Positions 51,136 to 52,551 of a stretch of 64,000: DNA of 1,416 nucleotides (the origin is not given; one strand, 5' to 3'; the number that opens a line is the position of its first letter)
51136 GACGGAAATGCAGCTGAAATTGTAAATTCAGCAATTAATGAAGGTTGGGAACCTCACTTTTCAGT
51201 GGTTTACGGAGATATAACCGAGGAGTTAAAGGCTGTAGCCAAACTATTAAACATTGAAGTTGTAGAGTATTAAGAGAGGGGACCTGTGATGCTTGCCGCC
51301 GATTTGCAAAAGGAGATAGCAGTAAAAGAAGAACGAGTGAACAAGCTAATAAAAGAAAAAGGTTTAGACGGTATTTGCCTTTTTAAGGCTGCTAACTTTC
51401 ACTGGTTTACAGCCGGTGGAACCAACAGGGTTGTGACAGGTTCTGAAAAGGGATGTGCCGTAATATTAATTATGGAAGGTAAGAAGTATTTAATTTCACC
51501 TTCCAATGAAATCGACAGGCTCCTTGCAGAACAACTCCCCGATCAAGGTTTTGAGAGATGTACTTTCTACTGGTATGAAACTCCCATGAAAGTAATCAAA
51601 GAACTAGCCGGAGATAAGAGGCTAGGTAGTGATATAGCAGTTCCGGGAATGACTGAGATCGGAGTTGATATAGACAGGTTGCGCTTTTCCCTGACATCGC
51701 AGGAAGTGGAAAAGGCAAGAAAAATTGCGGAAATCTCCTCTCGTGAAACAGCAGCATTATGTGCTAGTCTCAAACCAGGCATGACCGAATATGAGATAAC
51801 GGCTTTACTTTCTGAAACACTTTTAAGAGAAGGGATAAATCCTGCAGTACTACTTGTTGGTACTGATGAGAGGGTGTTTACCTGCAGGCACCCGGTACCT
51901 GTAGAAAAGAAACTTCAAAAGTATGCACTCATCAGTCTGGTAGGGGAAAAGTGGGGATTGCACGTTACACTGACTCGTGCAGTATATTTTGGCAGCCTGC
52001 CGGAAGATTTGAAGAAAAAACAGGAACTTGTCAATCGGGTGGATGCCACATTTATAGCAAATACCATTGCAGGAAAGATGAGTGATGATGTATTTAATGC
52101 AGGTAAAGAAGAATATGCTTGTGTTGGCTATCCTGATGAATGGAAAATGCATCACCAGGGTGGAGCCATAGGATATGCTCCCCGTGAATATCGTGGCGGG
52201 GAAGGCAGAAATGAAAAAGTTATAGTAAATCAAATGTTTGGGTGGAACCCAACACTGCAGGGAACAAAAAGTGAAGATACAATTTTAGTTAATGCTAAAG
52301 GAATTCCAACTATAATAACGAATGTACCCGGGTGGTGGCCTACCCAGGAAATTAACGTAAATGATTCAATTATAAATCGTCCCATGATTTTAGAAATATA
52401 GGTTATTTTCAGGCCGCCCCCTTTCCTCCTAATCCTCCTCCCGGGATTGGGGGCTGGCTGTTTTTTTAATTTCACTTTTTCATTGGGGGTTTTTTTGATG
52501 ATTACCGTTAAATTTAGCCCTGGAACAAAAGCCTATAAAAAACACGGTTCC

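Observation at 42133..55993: Candidate undescribed sulfoquinovose / SQ-glycerol catabolic operon: sulfo-EMP-like logic built from non-canonical parts and ending in a tungsten AOR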

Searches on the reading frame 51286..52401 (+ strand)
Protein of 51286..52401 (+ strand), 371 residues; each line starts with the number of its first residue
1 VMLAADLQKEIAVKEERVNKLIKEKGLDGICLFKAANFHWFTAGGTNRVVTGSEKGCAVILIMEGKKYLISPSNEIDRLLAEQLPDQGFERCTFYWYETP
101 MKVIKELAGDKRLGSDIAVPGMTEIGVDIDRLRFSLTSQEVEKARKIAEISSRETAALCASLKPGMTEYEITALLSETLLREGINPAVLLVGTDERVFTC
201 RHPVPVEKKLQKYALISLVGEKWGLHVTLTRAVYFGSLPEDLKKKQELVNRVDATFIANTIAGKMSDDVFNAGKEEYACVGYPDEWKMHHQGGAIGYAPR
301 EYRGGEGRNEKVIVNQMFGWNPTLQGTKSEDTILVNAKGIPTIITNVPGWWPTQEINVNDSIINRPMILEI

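Call 3: search_protein_families(library=pfam, proteins=[window:51286-52401:+])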
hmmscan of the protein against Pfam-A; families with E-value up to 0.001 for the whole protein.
window:51286-52401:+ (371 aa): 2 families
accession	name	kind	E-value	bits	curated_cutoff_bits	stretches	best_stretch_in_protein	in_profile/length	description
PF00557.29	Peptidase_M24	-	3.1e-07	30.8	23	1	142-335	1-206/208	Metallopeptidase family M24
PF01321.24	Creatinase_N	-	3.3e-06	28.1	22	1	16-116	3-94/128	Creatinase/Prolidase N-terminal domain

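Call 5: search_protein_families(library=ncbifam, proteins=[window:51286-52401:+], max_evalue=0.01)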
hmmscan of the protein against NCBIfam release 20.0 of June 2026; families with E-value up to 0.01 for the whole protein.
window:51286-52401:+ (371 aa): 3 families
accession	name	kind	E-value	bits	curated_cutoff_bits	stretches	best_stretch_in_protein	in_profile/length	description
NF038259.1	ectoine_DoeA_2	exception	0.00021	20.2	575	1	88-251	115-272/386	ectoine hydrolase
NF040821.1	dipep_PepQ_Arch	equivalog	0.00023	20.3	630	1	16-339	4-334/346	Xaa-Pro dipeptidase PepQ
NF007310.0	PRK09795.1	equivalog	0.0058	15.5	393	0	126-184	118-176/361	aminopeptidase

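Call 15: find_homologous_proteins(query=window:51286-52401:+)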
Query window:51286-52401:+ (371 aa): 929 proteins with E <= 0.001 among 4603 candidates; the best 120 are listed.
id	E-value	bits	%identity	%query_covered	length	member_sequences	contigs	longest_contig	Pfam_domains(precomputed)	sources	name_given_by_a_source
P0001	1.5e-247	839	99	100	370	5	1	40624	PF01321.25,PF00557.30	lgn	-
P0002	1.4e-155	536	64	100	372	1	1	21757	PF00557.30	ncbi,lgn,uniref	ncbi:antitoxin VapB [Desulfitispora alkaliphila]|uniref:M24 family metallopeptidase n=1 Tax=Desulfit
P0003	9.0e-149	514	61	98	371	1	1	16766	-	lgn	-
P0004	6.6e-148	511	60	98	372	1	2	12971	PF01321.25,PF00557.30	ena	-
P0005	7.2e-148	511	60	98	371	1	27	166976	-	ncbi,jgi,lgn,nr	ncbi:MAG: hypothetical protein PWQ67_510 [Clostridia bacterium]|jgi:antitoxin VapB|nr:hypothetical p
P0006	2.4e-146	506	61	98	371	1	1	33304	-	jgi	-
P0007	3.3e-145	502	60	98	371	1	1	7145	-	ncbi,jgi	ncbi:MAG: M24 family metallopeptidase [Peptococcales bacterium]|jgi:Xaa-Pro dipeptidase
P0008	1.2e-144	500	59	98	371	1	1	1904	PF00557.30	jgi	-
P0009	1.3e-143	497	60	98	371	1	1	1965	-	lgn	-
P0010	5.4e-142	491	59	98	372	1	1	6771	PF00557.30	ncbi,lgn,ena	-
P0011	1.1e-141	490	61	98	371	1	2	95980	-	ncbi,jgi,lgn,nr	ncbi:MAG: peptidase M24 [Clostridia bacterium]|nr:peptidase M24 [Clostridia bacterium]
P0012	2.0e-141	489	59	98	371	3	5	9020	-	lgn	-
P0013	2.0e-141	489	59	98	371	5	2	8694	-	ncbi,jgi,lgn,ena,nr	ncbi:MAG: M24 family metallopeptidase [Clostridia bacterium]|nr:M24 family metallopeptidase [Clostri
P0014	9.6e-141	487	59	98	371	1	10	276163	-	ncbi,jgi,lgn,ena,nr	ncbi:MAG: hypothetical protein APF76_09605 [Desulfitibacter sp. BRH_c19]|nr:MAG: hypothetical protei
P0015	1.1e-140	487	58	98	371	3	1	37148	-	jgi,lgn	-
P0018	4.5e-140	485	60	98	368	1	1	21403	PF00557.30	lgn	-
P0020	2.2e-138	479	55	100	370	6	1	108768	PF01321.25,PF00557.30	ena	-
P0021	2.7e-134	466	54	100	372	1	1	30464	PF01321.25,PF00557.30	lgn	-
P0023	2.5e-132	459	53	100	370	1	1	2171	PF00557.30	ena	-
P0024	1.9e-131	456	55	98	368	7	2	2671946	PF01321.25,PF00557.30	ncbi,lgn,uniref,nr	ncbi:M24 family metallopeptidase [Neomoorella humiferrea]|uniref:Putative peptidase n=1 Tax=Neomoore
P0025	2.7e-131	456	53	99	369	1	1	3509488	PF01321.25,PF00557.30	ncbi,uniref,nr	ncbi:Metallopeptidase family M24 [Neomoorella glycerini]|uniref:Metallopeptidase family M24 n=1 Tax=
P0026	1.9e-129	450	53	98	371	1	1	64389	PF00557.30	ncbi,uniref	ncbi:MAG: M24 family metallopeptidase [Desulfurispora sp.]|uniref:M24 family metallopeptidase n=1 Ta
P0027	2.3e-129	450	54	99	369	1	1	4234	PF00557.30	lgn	-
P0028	1.4e-128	447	54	98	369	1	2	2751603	PF00557.30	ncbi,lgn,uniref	ncbi:M24 family metallopeptidase [Neomoorella thermoacetica]|uniref:M24 family metallopeptidase n=1 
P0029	1.7e-128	447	54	99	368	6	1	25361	PF00557.30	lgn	-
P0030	3.7e-128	446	54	98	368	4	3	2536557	PF00557.30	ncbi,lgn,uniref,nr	ncbi:hypothetical protein MTCOM_03430 [Moorella thermoacetica]|uniref:Putative peptidase n=1 Tax=Neo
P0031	1.6e-127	444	52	99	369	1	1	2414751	PF00557.30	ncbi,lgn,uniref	ncbi:hypothetical protein MHOCP_18870 [Moorella humiferrea]|uniref:M24 family metallopeptidase n=1 T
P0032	2.4e-126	440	51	99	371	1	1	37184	PF00557.30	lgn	-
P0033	1.1e-125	438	56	96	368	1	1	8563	PF00557.30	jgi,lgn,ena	-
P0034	7.1e-125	435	54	100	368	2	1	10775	PF00557.30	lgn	-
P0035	1.3e-124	434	54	93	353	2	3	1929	PF00557.30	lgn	-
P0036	2.6e-124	433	54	98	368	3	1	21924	PF00557.30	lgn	-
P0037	7.4e-124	432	55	96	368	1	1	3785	PF00557.30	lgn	-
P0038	3.1e-123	429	52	99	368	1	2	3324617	PF00557.30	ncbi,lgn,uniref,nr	ncbi:M24 family metallopeptidase [Moorella sp. Hama-1]|uniref:M24 family metallopeptidase n=1 Tax=Mo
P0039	3.0e-121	423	51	99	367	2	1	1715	PF00557.30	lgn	-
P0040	3.0e-121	423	52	98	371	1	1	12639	PF01321.25,PF00557.30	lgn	-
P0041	2.9e-118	413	50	99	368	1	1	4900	PF00557.30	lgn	-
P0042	4.2e-118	413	51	98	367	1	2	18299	PF00557.30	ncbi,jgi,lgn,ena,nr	ncbi:MAG TPA: M24 family metallopeptidase [Desulfosporosinus sp.]|nr:M24 family metallopeptidase [De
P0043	1.4e-117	411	52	98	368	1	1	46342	PF00557.30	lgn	-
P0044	1.0e-115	405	49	98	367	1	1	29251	PF00557.30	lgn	-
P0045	4.8e-115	403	49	98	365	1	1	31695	PF00557.30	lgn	-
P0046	6.4e-115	402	49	98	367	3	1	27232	PF00557.30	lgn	-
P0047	2.8e-113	397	52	96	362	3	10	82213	PF00557.30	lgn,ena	-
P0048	1.0e-112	395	51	98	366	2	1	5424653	PF00557.30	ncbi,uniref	ncbi:M24 family metallopeptidase [Desulfosporosinus sp. SB140]|uniref:M24 family metallopeptidase n=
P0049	1.8e-112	394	51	96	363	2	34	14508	PF00557.30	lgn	-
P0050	1.5e-111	391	50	98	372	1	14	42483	PF01321.25,PF00557.30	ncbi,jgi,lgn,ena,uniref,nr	ncbi:Xaa-Pro peptidase family protein [Desulfosporosinus sp. BICA1-9]|uniref:M24 family metallopepti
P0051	1.4e-110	388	50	98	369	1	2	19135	PF00557.30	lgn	-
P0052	2.5e-109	384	48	98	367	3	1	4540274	PF00557.30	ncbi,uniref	ncbi:M24 family metallopeptidase [Desulfitobacterium sp. AusDCA]|uniref:M24 family metallopeptidase 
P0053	5.5e-108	379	48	98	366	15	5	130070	PF00557.30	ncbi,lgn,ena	-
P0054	1.6e-102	361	48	97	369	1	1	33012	PF00557.30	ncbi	ncbi:MAG: M24 family metallopeptidase [Dehalobacterium sp.]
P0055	1.7e-94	335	44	98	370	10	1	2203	PF00557.30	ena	-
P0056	1.6e-93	332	42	99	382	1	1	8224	PF01321.25,PF00557.30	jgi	jgi:Xaa-Pro dipeptidase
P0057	2.7e-93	331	42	98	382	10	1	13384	PF01321.25,PF00557.30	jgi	jgi:Xaa-Pro dipeptidase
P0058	1.4e-90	322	43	98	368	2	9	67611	PF00557.30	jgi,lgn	-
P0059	3.7e-90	321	42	98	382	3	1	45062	PF01321.25,PF00557.30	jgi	jgi:Xaa-Pro dipeptidase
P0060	4.9e-90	320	43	98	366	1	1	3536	PF00557.30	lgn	-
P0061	2.0e-89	318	41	98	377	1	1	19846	PF01321.25,PF00557.30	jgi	jgi:Xaa-Pro aminopeptidase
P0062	2.3e-89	318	43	97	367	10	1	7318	PF00557.30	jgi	-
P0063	3.6e-89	317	43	98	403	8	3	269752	PF00557.30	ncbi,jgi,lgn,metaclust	metaclust:\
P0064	4.2e-89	317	42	97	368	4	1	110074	PF01321.25,PF00557.30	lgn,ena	-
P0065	4.9e-89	317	44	96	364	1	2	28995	PF00557.30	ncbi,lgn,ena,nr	ncbi:MAG TPA: aminopeptidase P family protein [Anaerolineae bacterium]|nr:aminopeptidase P family pr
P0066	2.1e-88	315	43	98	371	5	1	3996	PF00557.30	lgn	-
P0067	1.1e-87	313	43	96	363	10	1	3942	PF00557.30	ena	-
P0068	1.2e-87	312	43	97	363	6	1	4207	PF00557.30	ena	-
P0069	1.8e-87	312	41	97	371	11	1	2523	PF00557.30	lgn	-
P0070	1.1e-86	309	41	97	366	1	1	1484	PF00557.30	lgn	-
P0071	3.8e-86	307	39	98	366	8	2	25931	PF00557.30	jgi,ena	-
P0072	5.1e-86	307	41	99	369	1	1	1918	PF00557.30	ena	-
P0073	5.2e-86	307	43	98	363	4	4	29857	PF00557.30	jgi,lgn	jgi:antitoxin VapB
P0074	5.4e-86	307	41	97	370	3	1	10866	PF00557.30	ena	-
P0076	1.2e-85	306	44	99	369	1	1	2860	PF01321.25,PF00557.30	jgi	-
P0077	1.4e-85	306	41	97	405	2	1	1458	PF00557.30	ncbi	-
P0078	1.9e-85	305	41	96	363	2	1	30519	PF00557.30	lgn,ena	-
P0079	2.4e-85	305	42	97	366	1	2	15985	PF01321.25,PF00557.30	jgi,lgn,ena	-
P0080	3.7e-85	304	40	98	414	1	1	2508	PF00557.30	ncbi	-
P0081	5.2e-85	304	41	98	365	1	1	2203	PF00557.30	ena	-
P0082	5.2e-85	304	42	96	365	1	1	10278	PF00557.30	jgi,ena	-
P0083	6.9e-85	303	44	97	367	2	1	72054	PF01321.25,PF00557.30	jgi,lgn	jgi:Xaa-Pro aminopeptidase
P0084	9.8e-85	303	43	98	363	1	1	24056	PF00557.30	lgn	-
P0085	1.1e-84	303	42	98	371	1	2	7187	PF00557.30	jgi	jgi:Xaa-Pro aminopeptidase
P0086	1.2e-84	302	41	98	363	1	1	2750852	PF00557.30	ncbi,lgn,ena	-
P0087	1.4e-84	302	42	96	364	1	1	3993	PF00557.30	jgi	jgi:antitoxin VapB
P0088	2.1e-84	302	41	98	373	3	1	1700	PF00557.30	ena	-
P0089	3.0e-84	301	43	95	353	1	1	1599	PF00557.30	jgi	jgi:antitoxin VapB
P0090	3.7e-84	301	40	98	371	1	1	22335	PF00557.30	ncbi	ncbi:MAG: M24 family metallopeptidase [Chloroflexota bacterium]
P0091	3.8e-84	301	40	98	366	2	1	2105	PF00557.30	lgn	-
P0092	5.1e-84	300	43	98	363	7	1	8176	PF00557.30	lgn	-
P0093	5.1e-84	300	42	95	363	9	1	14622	PF00557.30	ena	-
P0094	1.3e-83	299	42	97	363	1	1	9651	PF00557.30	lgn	-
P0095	1.8e-83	299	41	96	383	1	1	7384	PF01321.25,PF00557.30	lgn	-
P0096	1.8e-83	299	42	97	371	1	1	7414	PF00557.30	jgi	jgi:Xaa-Pro aminopeptidase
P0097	2.2e-83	298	42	98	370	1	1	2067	PF00557.30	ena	-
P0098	2.9e-83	298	41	98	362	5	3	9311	PF00557.30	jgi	jgi:antitoxin VapB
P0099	4.1e-83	297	41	98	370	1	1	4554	PF00557.30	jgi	jgi:Xaa-Pro aminopeptidase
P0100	5.4e-83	297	42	98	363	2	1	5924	PF00557.30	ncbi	-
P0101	5.6e-83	297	43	98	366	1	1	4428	PF00557.30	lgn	-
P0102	5.9e-83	297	44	98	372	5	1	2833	PF00557.30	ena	-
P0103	7.6e-83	297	41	97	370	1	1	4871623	PF00557.30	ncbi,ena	-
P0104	8.0e-83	297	41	98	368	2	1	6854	PF00557.30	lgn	-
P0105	8.4e-83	296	42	98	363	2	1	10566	PF00557.30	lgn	-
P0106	8.8e-83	296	41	97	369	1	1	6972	PF00557.30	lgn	-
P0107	1.3e-82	296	42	98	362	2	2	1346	PF00557.30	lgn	-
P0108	1.3e-82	296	41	97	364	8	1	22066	PF00557.30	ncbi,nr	ncbi:MAG: M24 family metallopeptidase [Desulfobacterales bacterium]|nr:M24 family metallopeptidase [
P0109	1.6e-82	296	41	98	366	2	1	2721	PF00557.30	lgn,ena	-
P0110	2.0e-82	295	41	97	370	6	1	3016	PF00557.30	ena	-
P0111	2.0e-82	295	41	99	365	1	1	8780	PF00557.30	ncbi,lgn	ncbi:MAG: M24 family metallopeptidase [Anaerolineae bacterium]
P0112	2.1e-82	295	38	97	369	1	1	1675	PF01321.25,PF00557.30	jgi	jgi:Xaa-Pro aminopeptidase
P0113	2.7e-82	295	41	98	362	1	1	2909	PF00557.30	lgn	-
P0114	3.0e-82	295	41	98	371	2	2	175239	PF00557.30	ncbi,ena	-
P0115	3.0e-82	295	42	98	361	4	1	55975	PF00557.30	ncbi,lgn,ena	-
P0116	5.4e-82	294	41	98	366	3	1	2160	PF01321.25,PF00557.30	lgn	-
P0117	5.7e-82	294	41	97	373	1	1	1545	PF00557.30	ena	-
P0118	6.2e-82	294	40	97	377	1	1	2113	PF00557.30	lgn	-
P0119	6.2e-82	294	41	97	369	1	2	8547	PF00557.30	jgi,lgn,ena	-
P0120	6.9e-82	293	41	98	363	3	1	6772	PF00557.30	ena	-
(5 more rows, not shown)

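Call 16: find_encoding_contigs(protein=P0002, flank=10000, max_places=2)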
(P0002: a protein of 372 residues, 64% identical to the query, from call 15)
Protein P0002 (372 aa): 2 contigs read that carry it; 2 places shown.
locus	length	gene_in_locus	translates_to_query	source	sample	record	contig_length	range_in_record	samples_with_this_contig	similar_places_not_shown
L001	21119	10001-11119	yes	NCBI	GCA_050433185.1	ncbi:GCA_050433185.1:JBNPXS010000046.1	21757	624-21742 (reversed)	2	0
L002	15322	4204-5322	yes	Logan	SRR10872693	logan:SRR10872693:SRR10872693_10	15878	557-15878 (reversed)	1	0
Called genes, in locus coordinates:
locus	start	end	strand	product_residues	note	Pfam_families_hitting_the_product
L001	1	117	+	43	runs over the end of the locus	PF06130:PTAC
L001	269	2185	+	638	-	PF04290:DctQ, PF06808:DctM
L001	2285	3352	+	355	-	PF03480:DctP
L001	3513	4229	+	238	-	PF00392:GntR, PF13545:HTH_Crp_2 (weak), PF08279:HTH_11 (weak), PF13412:HTH_24 (weak), PF07729:FCD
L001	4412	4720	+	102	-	-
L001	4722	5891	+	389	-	PF04295:GD_AH_second, PF20629:GD_AH_C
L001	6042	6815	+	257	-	PF00392:GntR, PF07702:UTRA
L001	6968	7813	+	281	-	PF01116:F_bP_aldolase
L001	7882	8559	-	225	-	-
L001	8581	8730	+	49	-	-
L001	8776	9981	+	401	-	PF00365:PFK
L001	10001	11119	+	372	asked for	PF00557:Peptidase_M24 (weak)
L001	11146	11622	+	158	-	PF13237:Fer4_10 (weak), PF13247:Fer4_11, PF14697:Fer4_21, PF12838:Fer4_7, PF13187:Fer4_9 (weak), PF25160:LdpA_Fe-S-bd (weak), PF00037:Fer4, PF12797:Fer4_2 (weak), +5 more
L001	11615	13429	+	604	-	PF02730:AFOR_N, PF01314:AFOR_C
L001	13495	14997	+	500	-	PF00370:FGGY_N, PF02782:FGGY_C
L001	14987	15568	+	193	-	PF04309:G3P_antiterm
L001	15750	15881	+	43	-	-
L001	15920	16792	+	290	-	-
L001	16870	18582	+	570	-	PF01266:DAO, PF01494:FAD_binding_3 (faint), PF07992:Pyr_redox_2 (faint)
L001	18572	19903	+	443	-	PF00890:FAD_binding_2, PF01266:DAO (faint), PF03486:HI0933_like (faint), PF07992:Pyr_redox_2 (faint)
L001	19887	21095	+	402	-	PF12838:Fer4_7 (weak), PF13183:Fer4_8, PF13534:Fer4_17, PF02754:CCG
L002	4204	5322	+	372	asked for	PF00557:Peptidase_M24 (weak)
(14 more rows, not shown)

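Call 17: find_encoding_contigs(protein=P0024, flank=10000, max_places=2)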
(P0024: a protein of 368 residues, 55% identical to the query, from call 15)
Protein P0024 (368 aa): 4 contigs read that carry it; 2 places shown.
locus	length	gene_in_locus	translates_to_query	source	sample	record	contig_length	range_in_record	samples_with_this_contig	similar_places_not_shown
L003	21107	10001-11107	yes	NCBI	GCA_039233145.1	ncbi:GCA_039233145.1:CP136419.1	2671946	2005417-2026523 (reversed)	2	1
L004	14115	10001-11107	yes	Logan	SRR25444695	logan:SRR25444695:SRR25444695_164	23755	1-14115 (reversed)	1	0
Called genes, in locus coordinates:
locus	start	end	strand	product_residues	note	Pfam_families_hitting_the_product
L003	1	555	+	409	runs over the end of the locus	PF00365:PFK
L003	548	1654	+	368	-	PF00005:ABC_tran, PF02463:SMC_N (faint), PF13304:AAA_21 (faint), PF17912:OB_MalK, PF08402:TOBE_2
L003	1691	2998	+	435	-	PF01547:SBP_bac_1, PF13416:SBP_bac_8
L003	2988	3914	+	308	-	PF00528:BPD_transp_1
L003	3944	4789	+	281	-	PF00528:BPD_transp_1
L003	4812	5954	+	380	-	PF01208:URO-D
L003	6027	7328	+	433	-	PF02952:Fucose_iso_C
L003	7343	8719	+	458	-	PF03553:Na_H_antiporter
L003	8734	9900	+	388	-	PF01408:GFO_IDH_MocA, PF22725:GFO_IDH_MocA_C3, PF02894:GFO_IDH_MocA_C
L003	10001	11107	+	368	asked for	PF01321:Creatinase_N (weak), PF00557:Peptidase_M24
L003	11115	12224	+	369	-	PF20511:PMI_typeI_cat (faint), PF07883:Cupin_2 (faint)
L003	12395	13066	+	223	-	PF00081:Sod_Fe_N, PF02777:Sod_Fe_C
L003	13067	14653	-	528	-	PF03065:Glyco_hydro_57, PF09210:BE_C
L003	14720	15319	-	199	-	PF16258:DUF4912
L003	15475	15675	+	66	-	-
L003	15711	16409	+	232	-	PF02517:Rce1-like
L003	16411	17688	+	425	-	PF01938:TRAM, PF05958:tRNA_U5-meth_tr, PF03602:Cons_hypoth95, PF06325:PrmA (faint), PF13847:Methyltransf_31, PF13649:Methyltransf_25 (weak)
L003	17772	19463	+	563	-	PF00989:PAS (weak), PF08448:PAS_4 (faint), PF00989:PAS (weak), PF00158:Sigma54_activat, PF14532:Sigma54_activ_2, PF07728:AAA_5, PF25601:AAA_lid_14, PF02954:HTH_8, +4 more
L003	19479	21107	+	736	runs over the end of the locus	PF04879:Molybdop_Fe4S4, PF00384:Molybdopterin, PF01568:Molydop_binding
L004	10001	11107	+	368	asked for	PF01321:Creatinase_N (weak), PF00557:Peptidase_M24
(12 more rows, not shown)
